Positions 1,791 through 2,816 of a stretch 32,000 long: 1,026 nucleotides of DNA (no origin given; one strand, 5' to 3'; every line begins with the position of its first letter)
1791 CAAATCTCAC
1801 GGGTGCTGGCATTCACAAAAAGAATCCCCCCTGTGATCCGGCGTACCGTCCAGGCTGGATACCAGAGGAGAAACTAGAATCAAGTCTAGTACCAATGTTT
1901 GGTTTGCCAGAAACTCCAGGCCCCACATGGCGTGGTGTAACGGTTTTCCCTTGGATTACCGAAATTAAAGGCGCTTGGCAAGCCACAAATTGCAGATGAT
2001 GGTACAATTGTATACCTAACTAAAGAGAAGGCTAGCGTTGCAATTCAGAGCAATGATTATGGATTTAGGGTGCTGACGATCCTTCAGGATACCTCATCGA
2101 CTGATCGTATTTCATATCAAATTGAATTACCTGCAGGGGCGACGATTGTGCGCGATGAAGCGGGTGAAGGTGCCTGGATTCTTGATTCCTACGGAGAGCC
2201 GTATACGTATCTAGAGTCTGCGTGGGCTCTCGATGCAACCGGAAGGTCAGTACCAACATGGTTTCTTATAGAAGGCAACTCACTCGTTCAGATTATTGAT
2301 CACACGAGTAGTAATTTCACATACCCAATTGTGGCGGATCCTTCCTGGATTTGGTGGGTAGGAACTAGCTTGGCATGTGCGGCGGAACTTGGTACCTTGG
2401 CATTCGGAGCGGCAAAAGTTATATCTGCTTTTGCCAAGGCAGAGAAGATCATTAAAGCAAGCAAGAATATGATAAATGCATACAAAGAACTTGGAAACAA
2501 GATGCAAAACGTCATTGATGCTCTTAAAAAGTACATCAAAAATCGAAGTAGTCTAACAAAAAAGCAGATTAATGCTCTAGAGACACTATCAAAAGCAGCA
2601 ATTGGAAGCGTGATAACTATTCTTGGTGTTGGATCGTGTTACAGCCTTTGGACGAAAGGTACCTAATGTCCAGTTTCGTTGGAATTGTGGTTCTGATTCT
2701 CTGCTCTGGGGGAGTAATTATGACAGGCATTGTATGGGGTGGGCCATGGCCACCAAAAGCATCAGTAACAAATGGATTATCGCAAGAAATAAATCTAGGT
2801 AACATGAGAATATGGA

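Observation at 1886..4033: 62-bp perfect direct repeats, duplicating a gene's 3' end, bracket an AT-richer three-gene islet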

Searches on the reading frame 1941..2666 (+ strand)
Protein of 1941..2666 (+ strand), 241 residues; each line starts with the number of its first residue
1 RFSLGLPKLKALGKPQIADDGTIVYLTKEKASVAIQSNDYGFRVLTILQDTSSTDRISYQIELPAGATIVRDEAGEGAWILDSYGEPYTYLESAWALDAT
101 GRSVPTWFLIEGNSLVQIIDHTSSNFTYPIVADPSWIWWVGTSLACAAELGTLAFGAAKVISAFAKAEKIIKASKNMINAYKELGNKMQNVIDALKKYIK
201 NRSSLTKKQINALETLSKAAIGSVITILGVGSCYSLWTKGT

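Call 6: search_protein_families(library=pfam, proteins=[window:1950-2666:+], max_evalue=0.01)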
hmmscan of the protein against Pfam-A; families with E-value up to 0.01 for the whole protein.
window:1950-2666:+ (238 aa): 0 families

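Call 12: search_protein_families(library=ncbifam, proteins=[window:1941-2666:+], max_evalue=0.1)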
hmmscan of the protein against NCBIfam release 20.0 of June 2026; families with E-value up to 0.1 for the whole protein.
window:1941-2666:+ (241 aa): 0 families

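Call 21: find_homologous_proteins(query=window:1941-2666:+)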
Query window:1941-2666:+ (241 aa): 13 proteins with E <= 0.001 among 957 candidates.
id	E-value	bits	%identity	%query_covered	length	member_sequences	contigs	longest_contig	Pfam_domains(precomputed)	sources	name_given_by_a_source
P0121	7.0e-124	430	100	82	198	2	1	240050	-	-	-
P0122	2.8e-92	326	62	99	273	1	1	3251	-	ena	-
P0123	1.8e-50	189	50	77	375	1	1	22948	-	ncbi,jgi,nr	ncbi:MAG: hypothetical protein LBK95_04060 [Bifidobacteriaceae bacterium]|jgi:hypothetical protein|n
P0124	2.6e-49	186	47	83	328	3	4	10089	-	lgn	-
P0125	1.2e-39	154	46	71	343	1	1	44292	-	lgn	-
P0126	2.2e-36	143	47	63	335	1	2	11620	-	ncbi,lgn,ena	-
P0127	1.4e-35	141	48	62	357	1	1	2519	-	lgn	-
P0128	1.4e-12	65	32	56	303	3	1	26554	-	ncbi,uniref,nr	ncbi:hypothetical protein [Clostridium estertheticum]|uniref:hypothetical protein n=1 Tax=Clostridiu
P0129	1.7e-12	65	31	56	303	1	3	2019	-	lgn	-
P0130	8.2e-12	63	31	65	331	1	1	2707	-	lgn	-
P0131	3.4e-10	58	32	72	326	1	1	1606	-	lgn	-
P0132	1.7e-9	55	30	52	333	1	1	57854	PF10783.15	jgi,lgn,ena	-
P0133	8.6e-6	43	28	65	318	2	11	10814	-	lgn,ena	-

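Call 23: find_encoding_contigs(protein=P0121, flank=10000, max_places=10)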
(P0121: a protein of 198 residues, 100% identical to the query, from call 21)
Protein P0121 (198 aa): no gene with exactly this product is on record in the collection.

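Call 24: find_encoding_contigs(protein=P0122, flank=10000, max_places=5)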
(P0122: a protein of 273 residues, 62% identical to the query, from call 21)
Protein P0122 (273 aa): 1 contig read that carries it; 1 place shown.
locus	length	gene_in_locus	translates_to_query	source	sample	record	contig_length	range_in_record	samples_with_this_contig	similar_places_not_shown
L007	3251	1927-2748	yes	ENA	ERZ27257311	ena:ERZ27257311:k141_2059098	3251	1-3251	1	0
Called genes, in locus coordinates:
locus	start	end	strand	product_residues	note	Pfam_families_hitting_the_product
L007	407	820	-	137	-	-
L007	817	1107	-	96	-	-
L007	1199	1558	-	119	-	-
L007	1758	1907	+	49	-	-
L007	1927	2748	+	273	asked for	-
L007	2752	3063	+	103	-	-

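Call 25: find_encoding_contigs(protein=P0123, flank=10000, max_places=5)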
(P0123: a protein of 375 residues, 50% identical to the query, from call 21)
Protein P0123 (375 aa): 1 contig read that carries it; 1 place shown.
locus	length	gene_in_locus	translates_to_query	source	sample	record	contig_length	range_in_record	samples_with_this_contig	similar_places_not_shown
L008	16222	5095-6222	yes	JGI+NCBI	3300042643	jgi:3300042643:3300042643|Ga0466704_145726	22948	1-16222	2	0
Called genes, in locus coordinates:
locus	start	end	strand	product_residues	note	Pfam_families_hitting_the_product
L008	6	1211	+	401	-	PF07690:MFS_1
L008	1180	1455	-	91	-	-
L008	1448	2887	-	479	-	PF07690:MFS_1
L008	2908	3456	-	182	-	PF00561:Abhydrolase_1 (faint), PF06821:Ser_hydrolase, PF12146:Hydrolase_4 (faint), PF12697:Abhydrolase_6 (faint)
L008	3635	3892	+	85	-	PF02604:PhdYeFM_antitox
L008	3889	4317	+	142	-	PF01850:PIN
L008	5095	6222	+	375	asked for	-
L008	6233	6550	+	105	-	-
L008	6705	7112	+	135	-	-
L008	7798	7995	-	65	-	-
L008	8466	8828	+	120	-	PF01638:HxlR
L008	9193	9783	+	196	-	PF02525:Flavodoxin_2 (weak), PF03358:FMN_red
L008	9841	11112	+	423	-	PF07690:MFS_1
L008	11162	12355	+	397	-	PF07690:MFS_1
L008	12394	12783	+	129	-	-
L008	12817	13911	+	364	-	PF13191:AAA_16 (weak)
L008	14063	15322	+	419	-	PF01702:TGT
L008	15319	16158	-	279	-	-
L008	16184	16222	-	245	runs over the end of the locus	-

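Call 44: find_encoding_contigs(protein=P0125, flank=10000, max_places=3)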
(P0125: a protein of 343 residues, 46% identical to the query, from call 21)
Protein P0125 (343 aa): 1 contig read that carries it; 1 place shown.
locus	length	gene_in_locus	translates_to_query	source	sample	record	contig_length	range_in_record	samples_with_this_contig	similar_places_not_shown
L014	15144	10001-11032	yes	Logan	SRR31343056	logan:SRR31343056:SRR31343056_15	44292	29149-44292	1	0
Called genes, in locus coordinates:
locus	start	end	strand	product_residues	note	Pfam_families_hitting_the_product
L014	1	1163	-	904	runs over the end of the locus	PF02687:FtsX (weak)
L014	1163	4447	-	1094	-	PF02687:FtsX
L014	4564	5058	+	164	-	PF00127:Copper-bind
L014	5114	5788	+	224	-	-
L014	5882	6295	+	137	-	-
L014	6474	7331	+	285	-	PF00903:Glyoxalase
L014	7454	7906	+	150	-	-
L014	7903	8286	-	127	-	PF00376:MerR, PF13411:MerR_1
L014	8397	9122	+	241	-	PF00106:adh_short, PF13460:NAD_binding_10 (faint), PF13561:adh_short_C2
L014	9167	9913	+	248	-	PF00106:adh_short, PF08659:KR (faint), PF13561:adh_short_C2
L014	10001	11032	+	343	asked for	-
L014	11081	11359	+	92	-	-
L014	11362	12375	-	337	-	PF00144:Beta-lactamase, PF13354:Beta-lactamase2 (faint)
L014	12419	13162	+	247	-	PF25182:NonGDSL (weak), PF00657:Lipase_GDSL, PF13472:Lipase_GDSL_2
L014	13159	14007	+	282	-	PF00657:Lipase_GDSL, PF13472:Lipase_GDSL_2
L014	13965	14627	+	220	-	-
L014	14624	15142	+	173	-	?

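Call 45: find_encoding_contigs(protein=P0124, flank=10000, max_places=4)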
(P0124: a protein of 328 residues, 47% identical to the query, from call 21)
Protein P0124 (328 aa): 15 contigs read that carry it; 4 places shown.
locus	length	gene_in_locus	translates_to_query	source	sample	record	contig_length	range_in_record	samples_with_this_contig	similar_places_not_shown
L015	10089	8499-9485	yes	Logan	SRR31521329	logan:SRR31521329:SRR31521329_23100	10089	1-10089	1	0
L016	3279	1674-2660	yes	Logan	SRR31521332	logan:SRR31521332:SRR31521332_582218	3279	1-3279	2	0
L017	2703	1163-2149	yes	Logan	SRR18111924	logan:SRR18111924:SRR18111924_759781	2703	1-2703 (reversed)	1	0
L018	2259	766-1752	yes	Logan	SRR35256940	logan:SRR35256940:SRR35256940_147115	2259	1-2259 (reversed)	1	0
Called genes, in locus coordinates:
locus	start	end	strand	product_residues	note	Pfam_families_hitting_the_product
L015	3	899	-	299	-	?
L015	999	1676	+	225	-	PF08044:DUF1707, PF09922:LiaF-like_C (weak)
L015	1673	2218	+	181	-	PF03703:bPH_2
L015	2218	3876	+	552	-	PF03703:bPH_2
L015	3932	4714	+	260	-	PF00480:ROK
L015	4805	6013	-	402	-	-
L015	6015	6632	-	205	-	PF04542:Sigma70_r2, PF07638:Sigma70_ECF (weak), PF08281:Sigma70_r4_2, PF04545:Sigma70_r4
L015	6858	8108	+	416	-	PF13173:AAA_14, PF13635:DUF4143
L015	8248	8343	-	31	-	-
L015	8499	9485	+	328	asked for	-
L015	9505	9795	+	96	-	-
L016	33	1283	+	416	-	PF13173:AAA_14, PF13635:DUF4143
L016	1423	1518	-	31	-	-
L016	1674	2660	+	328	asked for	-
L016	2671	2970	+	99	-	-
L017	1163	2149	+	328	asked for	-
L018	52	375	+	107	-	PF13635:DUF4143 (weak)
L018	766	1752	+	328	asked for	-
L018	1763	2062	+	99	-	-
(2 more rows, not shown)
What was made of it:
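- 2666..2968 (+): Gene 2, a 100-aa small hydrophobic protein (about three hydrophobic segments by inspection). Its start overlaps the gene 1 stop (TAATG). It is a conserved partner of gene 1. A 92-105 aa gene follows every gene 1 homologue examined (loci L007, L008, L014, L015-L018; calls 24, 25, 44, 45).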

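Call 47: search_protein_families(library=pfam, proteins=[P0123, P0124, P0125, P0128, P0132], max_evalue=1)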
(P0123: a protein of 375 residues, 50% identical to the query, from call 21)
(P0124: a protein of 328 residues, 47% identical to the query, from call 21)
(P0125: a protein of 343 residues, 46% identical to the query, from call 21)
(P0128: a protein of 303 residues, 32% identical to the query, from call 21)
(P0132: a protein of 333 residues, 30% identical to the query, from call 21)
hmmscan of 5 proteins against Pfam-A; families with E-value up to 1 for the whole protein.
P0123 (375 aa): 2 families
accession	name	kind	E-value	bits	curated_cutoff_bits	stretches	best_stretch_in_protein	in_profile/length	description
PF20716.2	ATPTG10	-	0.11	13.4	25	1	294-339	10-54/99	ATPTG10-like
PF20936.3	GCIP_C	-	0.18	12.6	36.2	1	300-368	25-80/106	Grap2 and cyclin-D-interacting, C-terminal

P0124 (328 aa): 1 family
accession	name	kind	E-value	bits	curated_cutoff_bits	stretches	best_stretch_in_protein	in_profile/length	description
PF16746.10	BAR_3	-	0.08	13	31.7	1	245-308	21-83/235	BAR domain of APPL family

P0125 (343 aa): 0 families

P0128 (303 aa): 3 families
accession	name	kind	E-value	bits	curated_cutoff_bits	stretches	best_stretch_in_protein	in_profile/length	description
PF25264.1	DUF7864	-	0.0023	18.1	27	1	197-225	33-61/182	Domain of unknown function (DUF7864)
PF24750.1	b-prop_At3g26010-like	-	0.16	11.5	25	1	43-121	143-220/333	F-box protein At3g26010-like, beta-propeller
PF00587.30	tRNA-synt_2b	-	0.2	12.1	29.3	1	199-288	44-137/179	tRNA synthetase class II core domain (G, H, P, S and T)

P0132 (333 aa): 1 family
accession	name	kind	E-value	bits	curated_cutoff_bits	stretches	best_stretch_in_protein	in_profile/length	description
PF10783.14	DUF2599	-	7.9e-08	33.2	25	1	271-331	29-92/94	Protein of unknown function (DUF2599)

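Call 60: predict_structure(alignment_id=A1)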
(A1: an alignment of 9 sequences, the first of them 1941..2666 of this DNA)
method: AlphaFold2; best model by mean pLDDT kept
length: 241 residues; sequences in the alignment: 9
mean_pLDDT: 69.2   pTM: 0.63
mean pLDDT of the five models: 69.2, 68.1, 65.3, 62.1, 61.0
residues with pLDDT >= 90: 4; 70-90: 131; 50-70: 80; < 50: 26
segments of 3 or more residues with pLDDT < 50: 137-143, 224-241
pLDDT, mean of each block of 10 residues (from residue 1): 54 75 81 72 78 86 79 75 79 76 80 83 82 55 52 57 56 67 72 69 80 69 47 39 29
secondary structure, 60 per line:
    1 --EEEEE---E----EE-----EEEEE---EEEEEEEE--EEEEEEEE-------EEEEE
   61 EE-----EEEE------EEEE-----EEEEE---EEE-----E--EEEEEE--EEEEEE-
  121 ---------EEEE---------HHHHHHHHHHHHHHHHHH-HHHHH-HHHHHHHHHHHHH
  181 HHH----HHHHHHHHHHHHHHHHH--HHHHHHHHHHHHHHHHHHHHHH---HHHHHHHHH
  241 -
elements in order: E3-7 E23-27 E31-38 E41-48 E56-62 E68-71 E78-81 E87-91 E95-97 E106-111 E114-119 E130-133 H143-160 H162-166 H168-183 H188-204 H207-228 H232-240
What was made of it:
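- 1948..2666 (+): Gene 1, 5'-truncated. The frame is open from 1941 and the first possible start is GTG at 2070. It has a beta-rich domain and a C-terminal helical, hydrophobic domain. About 100-190 N-terminal residues, including the signal peptide, are missing. AF2 model shows strands at 1-133 and helices at 143-240 (call 60).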

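Call 66: fold_search(model_id=the predicted structure, library=pdb)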
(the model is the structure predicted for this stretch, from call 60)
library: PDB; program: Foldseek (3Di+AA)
matches with E <= 10: 845; with E <= 0.001: 0
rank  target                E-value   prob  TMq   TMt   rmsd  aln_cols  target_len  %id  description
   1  8pra_A                3.5e-03  0.51  0.13  0.16  12.9       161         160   12  The structure of v13Bagel4 (released 2024-07-24)
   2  6tjd_A                5.3e-03  0.35  0.12  0.15  14.1       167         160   13  Crystal structure of the computationally designed Cake4 protein (released 2020-05-06)
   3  8prs_A                7.4e-03  0.38  0.13  0.17  14.2       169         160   10  The structure of nvBagel4 (released 2024-07-24)
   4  6tjh_A                9.4e-03  0.30  0.13  0.10  13.1       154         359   11  Crystal structure of the computationally designed Cake9 protein (released 2020-05-06)
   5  6gta                  1.2e-02  0.75  0.27  0.15   8.6       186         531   13  Alpha-galactosidase mutant D378A from Thermotoga maritima in complex with intact cyclohexene-based carbasugar mimic of g (released 2018-08-22)
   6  6pnr_A                1.2e-02  0.63  0.27  0.12  12.0       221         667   11  A GH31 family sulfoquinovosidase from E. rectale in complex with aza-sugar inhibitor IFGSQ (released 2020-07-08)
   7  5m1i                  2.2e-02  0.69  0.27  0.15   9.9       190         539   12  Structure of GH36 alpha-galactosidase from Thermotoga maritima in a covalent complex with a cyclopropyl carbasugar. (released 2016-11-09)
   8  6tji_A                2.3e-02  0.23  0.13  0.10  12.7       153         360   11  Crystal structure of the computationally designed Cake10 protein (released 2020-05-06)
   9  9n6z_LQ               2.3e-02  0.10  0.12  0.05  34.4       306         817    9  SSU processome maturation and disassembly, State D (released 2025-11-05)
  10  7qrw                  2.8e-02  0.38  0.13  0.11  12.7       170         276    8  Crystal structure of NHL domain of TRIM3 (released 2022-05-04)
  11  6tje_B                2.9e-02  0.20  0.14  0.17  13.8       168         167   12  Crystal structure of the computationally designed Cake5 protein (released 2020-05-06)
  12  6gwg                  4.2e-02  0.60  0.27  0.15   8.6       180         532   12  Alpha-galactosidase from Thermotoga maritima in complex with cyclohexene-based carbasugar mimic of galactose covalently  (released 2018-08-22)
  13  6tjg                  4.2e-02  0.23  0.13  0.10  15.0       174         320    9  Crystal structure of the computationally designed Cake8 protein (released 2020-05-06)
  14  1hl9_B                4.9e-02  0.35  0.16  0.10  11.2       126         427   13  CRYSTAL STRUCTURE OF THERMOTOGA MARITIMA ALPHA-FUCOSIDASE IN COMPLEX WITH A MECHANISM BASED INHIBITOR (released 2004-02-05)
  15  3wir_A                6.2e-02  0.18  0.22  0.10  15.2       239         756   13  Crystal structure of kojibiose phosphorylase complexed with glucose (released 2014-02-05)
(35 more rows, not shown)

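Call 81: search_protein_families(library=phrogs, proteins=[window:1941-2666:+, P0124], max_evalue=0.01)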
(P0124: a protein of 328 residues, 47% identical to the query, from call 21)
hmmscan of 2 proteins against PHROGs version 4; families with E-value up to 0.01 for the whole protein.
window:1941-2666:+ (241 aa): 0 families

P0124 (328 aa): 0 families

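Call 82: search_protein_families(library=padloc, proteins=[window:1941-2666:+, P0124], max_evalue=0.01)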
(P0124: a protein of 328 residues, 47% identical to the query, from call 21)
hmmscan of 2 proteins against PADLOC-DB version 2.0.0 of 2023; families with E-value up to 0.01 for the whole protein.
window:1941-2666:+ (241 aa): 3 families
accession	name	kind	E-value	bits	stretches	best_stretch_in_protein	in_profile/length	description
PDLC03261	MTase_II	-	8.3e-05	19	1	155-222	57-125/643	Type II methyltransferase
PDLC02333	AbiTi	-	0.0037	15.5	1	168-226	43-103/114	AbiTi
PDLC00636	ZorA2|ZorA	-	0.0057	13.6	1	156-214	329-392/461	MotA/ExbB/TolQ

P0124 (328 aa): 0 families
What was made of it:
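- Tried and rejected: Nothing was found in Pfam, NCBIfam or PHROGs, and only weak chance-level PADLOC hits appeared (calls 6, 12, 47, 81, 82).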

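Call 83: search_solved_structures(query=A1, max_evalue=1)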
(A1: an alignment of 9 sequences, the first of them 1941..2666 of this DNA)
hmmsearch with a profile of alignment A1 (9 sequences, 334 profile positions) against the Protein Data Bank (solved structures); distinct sequences matched with E-value up to 1: 3.
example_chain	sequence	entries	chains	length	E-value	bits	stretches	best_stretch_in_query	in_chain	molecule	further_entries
8jbg_B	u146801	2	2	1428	0.38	13.4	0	144-191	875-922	Neuromedin-K receptor (NK3R-pFastbac1) | NK3R-pFastbac1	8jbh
9vus_A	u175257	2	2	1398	0.42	13.3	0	144-191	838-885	Soluble cytochrome b562,2-oxoglutarate receptor 1,Soluble cytochrome b562,2-oxoglutarate r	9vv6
1mg1_A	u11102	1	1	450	0.65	12.7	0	144-191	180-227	PROTEIN (HTLV-1 GP21 ECTODOMAIN/MALTOSE-BINDING PROTEIN CHIMERA)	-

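Call 86: find_related_loci(query=window:1941-2666:+, collection=viral_contigs, flank=6000)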
Query window:1941-2666:+ (241 aa) in viral_contigs; peptide patterns used: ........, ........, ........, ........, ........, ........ (x = any residue, [..] = any of these).
19 stretches matched a pattern, but none encodes a relative of the query by tblastn (E <= 1e-3).
